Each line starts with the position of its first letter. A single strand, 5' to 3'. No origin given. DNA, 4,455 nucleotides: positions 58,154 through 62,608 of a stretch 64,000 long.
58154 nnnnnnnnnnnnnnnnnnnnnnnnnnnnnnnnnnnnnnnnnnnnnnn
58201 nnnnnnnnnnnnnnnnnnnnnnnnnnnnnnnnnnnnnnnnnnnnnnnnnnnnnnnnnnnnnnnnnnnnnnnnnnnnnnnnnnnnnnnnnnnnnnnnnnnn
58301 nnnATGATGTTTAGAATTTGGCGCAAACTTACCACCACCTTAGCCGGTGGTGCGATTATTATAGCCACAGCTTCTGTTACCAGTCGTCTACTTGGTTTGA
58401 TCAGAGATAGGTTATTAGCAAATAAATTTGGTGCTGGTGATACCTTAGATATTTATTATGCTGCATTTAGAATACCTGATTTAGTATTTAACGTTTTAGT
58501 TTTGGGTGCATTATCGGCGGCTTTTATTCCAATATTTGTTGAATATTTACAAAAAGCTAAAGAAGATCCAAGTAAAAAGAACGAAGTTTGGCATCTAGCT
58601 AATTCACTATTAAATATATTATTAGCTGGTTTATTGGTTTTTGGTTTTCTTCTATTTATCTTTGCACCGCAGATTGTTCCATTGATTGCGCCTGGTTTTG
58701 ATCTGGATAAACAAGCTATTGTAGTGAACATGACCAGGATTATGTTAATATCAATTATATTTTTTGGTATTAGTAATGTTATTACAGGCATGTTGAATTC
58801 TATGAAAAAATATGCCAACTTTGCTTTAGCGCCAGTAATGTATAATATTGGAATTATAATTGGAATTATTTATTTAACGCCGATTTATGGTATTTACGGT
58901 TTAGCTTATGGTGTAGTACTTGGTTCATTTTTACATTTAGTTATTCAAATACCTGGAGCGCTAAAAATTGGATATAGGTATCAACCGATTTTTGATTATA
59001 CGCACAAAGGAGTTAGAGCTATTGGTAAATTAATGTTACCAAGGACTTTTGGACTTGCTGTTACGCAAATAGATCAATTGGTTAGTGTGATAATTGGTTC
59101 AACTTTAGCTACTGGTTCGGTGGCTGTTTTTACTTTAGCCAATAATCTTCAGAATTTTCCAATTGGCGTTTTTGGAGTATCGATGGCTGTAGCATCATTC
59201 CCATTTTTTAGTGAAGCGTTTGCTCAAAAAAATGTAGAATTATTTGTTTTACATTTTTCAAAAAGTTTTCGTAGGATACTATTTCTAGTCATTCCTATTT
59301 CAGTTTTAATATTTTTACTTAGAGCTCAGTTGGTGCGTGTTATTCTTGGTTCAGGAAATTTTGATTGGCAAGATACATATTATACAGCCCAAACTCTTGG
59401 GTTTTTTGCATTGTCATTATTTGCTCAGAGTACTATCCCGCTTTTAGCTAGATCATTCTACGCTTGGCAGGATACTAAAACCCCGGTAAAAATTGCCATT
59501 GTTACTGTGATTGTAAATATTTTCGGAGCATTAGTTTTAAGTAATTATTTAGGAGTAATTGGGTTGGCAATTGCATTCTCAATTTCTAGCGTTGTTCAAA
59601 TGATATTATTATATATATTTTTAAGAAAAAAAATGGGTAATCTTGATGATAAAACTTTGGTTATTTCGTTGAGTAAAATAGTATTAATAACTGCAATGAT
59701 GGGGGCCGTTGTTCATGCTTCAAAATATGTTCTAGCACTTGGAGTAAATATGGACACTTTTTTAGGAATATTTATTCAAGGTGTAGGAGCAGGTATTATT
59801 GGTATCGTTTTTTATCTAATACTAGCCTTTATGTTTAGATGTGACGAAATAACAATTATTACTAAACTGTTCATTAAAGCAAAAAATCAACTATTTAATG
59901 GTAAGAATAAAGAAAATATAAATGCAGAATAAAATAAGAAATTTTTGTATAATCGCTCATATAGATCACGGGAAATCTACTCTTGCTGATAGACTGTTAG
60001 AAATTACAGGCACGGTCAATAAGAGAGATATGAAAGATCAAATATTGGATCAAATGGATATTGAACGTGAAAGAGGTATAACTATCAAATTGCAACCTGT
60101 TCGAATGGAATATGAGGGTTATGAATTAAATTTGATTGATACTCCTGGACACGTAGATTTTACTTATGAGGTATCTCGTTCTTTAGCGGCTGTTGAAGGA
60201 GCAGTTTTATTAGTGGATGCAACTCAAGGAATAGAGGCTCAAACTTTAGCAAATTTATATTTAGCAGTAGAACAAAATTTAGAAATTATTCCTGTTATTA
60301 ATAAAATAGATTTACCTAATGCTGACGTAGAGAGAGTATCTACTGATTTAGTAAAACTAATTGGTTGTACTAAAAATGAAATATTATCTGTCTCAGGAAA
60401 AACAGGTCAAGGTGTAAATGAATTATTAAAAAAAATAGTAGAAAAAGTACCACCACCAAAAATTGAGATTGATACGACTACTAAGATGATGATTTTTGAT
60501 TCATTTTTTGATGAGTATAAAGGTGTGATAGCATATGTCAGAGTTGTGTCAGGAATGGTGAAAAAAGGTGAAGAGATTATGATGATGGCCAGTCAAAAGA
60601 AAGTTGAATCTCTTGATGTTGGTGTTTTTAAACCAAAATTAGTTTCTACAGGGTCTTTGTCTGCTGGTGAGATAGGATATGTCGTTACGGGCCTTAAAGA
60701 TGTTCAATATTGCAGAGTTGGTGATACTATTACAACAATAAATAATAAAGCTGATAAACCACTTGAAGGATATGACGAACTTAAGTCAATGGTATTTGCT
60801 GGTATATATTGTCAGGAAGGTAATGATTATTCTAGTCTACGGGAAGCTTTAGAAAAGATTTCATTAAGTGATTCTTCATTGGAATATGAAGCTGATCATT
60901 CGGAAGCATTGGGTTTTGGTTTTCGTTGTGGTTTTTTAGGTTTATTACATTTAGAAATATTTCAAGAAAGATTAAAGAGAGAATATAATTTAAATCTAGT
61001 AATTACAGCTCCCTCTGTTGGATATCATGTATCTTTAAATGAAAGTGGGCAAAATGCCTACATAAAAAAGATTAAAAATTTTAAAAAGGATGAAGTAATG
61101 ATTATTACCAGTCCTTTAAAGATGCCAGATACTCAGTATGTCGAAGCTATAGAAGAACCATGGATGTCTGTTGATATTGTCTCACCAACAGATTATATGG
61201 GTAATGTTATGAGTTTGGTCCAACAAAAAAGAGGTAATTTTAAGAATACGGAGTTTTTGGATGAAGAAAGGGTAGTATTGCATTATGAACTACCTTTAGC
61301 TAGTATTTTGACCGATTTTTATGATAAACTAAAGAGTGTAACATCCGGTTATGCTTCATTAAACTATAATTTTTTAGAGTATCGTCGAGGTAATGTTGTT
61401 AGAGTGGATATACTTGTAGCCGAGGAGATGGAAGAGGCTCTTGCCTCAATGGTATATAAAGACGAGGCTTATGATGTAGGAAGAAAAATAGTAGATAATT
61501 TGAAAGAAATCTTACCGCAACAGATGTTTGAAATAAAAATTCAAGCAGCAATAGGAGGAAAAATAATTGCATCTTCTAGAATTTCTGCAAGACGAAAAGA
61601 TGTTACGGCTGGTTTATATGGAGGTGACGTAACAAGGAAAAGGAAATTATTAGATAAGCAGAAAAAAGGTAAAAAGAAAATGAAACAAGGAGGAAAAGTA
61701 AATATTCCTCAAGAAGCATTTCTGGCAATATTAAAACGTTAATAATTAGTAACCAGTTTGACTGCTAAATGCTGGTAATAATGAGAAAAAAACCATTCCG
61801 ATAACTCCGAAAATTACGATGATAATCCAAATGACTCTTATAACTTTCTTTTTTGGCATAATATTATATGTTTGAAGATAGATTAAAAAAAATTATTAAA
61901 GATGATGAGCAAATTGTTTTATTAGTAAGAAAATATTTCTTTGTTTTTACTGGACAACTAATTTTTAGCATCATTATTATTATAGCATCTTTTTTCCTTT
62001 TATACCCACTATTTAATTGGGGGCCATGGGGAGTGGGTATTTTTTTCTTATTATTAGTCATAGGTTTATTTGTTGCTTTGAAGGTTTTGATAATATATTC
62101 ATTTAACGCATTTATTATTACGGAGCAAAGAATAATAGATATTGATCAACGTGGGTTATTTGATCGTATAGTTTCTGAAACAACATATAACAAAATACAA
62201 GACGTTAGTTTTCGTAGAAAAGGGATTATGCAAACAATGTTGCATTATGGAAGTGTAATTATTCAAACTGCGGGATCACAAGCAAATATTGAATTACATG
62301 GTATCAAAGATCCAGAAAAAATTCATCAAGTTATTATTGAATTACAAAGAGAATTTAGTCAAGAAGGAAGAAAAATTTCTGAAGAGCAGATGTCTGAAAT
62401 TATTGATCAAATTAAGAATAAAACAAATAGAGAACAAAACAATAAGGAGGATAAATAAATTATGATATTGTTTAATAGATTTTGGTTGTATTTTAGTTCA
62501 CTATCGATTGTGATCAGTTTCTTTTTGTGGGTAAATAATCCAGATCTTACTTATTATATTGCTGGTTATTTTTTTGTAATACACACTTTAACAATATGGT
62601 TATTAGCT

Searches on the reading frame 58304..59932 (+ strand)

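Call 72: search_protein_families(library=pfam, proteins=[window:58304-59932:+], max_evalue=0.000001)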
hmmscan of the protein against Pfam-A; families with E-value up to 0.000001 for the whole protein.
window:58304-59932:+ (542 aa): 3 families
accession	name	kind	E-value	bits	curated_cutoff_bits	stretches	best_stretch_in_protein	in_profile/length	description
PF03023.19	MurJ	-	6.7e-98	328.7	27.4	1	38-481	1-441/451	Lipid II flippase MurJ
PF13440.11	Polysacc_synt_3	-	7.6e-14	52.1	23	1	111-350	55-286/293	Polysaccharide biosynthesis protein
PF01554.23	MatE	-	1.1e-09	38.6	24.9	1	251-409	6-159/161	MatE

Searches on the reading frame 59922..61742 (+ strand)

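Call 72: search_protein_families(library=pfam, proteins=[window:59922-61742:+], max_evalue=0.000001)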
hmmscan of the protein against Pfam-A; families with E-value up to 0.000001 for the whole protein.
window:59922-61742:+ (606 aa): 4 families
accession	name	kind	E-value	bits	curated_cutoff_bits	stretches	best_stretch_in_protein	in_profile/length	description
PF00009.33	GTP_EFTU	-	2.1e-58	197.4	26.5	1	4-178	2-188/188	Elongation factor Tu GTP binding domain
PF06421.17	LepA_C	-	1.1e-41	141.7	29.7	1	501-605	3-107/107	GTP-binding protein LepA C-terminus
PF00679.30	EFG_C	-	1.9e-23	82.7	27.9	1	410-490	2-81/89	Elongation factor G C-terminus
PF03144.31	GTP_EFTU_D2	-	6.1e-10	39.8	30.3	1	201-271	1-73/73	Elongation factor Tu domain 2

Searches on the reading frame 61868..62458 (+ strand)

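Call 72: search_protein_families(library=pfam, proteins=[window:61868-62458:+], max_evalue=0.000001)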
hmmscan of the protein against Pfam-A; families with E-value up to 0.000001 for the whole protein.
window:61868-62458:+ (196 aa): 1 family
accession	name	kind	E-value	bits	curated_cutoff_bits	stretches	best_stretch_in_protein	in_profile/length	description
PF03703.20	bPH_2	-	3.7e-09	37.1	22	1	81-154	5-76/78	Bacterial PH domain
